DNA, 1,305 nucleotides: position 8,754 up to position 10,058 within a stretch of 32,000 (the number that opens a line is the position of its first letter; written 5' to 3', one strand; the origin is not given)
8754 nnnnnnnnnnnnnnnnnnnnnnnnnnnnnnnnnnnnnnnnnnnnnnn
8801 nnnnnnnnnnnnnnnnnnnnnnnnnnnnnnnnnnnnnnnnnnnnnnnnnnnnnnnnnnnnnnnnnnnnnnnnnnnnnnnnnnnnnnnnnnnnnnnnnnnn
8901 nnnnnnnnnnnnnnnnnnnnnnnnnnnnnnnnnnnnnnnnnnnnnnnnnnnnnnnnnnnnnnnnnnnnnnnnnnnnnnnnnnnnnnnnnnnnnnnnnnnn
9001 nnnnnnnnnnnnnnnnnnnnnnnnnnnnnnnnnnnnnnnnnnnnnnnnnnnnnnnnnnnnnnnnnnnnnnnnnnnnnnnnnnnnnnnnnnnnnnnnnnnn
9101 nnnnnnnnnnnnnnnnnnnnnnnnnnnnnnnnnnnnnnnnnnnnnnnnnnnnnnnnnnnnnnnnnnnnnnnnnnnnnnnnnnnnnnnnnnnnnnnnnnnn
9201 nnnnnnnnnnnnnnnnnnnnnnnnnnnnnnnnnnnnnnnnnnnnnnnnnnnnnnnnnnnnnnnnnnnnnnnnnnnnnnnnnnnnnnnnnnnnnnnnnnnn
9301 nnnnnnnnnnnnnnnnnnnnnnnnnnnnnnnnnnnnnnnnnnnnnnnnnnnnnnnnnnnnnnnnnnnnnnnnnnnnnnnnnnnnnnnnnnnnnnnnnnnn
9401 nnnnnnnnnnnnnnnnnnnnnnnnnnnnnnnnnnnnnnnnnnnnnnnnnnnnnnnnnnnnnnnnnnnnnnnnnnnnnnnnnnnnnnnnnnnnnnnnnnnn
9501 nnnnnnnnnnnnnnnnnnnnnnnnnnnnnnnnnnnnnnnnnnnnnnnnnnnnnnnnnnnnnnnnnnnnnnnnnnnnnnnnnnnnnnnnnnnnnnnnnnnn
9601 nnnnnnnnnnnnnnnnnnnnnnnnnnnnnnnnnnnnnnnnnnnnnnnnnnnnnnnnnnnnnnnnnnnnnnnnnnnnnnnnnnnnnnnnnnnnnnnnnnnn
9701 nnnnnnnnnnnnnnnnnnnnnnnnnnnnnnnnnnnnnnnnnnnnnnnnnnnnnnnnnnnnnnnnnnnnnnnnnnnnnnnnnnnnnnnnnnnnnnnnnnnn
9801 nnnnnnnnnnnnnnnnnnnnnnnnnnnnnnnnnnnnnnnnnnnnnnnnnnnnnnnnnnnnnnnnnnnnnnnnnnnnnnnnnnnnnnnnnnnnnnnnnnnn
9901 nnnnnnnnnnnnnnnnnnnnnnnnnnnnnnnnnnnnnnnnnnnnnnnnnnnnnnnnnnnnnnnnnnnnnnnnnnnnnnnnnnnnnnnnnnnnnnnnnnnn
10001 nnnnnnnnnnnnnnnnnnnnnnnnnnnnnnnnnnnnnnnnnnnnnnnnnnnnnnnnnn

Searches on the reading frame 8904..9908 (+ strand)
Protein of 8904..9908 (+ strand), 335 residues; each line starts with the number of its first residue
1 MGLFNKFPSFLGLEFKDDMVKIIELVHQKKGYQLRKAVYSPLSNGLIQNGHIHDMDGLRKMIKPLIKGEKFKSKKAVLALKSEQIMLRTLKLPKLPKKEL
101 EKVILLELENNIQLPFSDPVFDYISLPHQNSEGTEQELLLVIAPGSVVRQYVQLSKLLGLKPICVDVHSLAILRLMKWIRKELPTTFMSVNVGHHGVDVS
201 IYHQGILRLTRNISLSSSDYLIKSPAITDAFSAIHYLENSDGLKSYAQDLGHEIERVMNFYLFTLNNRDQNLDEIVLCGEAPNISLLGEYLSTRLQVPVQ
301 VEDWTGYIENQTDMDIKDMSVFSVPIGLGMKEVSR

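Call 72: search_protein_families(library=pfam, proteins=[window:8904-9908:+], max_evalue=1e-8)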
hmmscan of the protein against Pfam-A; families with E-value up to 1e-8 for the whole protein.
window:8904-9908:+ (335 aa): 1 family
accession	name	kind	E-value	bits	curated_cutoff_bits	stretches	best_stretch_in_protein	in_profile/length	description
PF11104.14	PilM_2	-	1.9e-30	106.4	27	1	12-211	1-206/340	Type IV pilus assembly protein PilM;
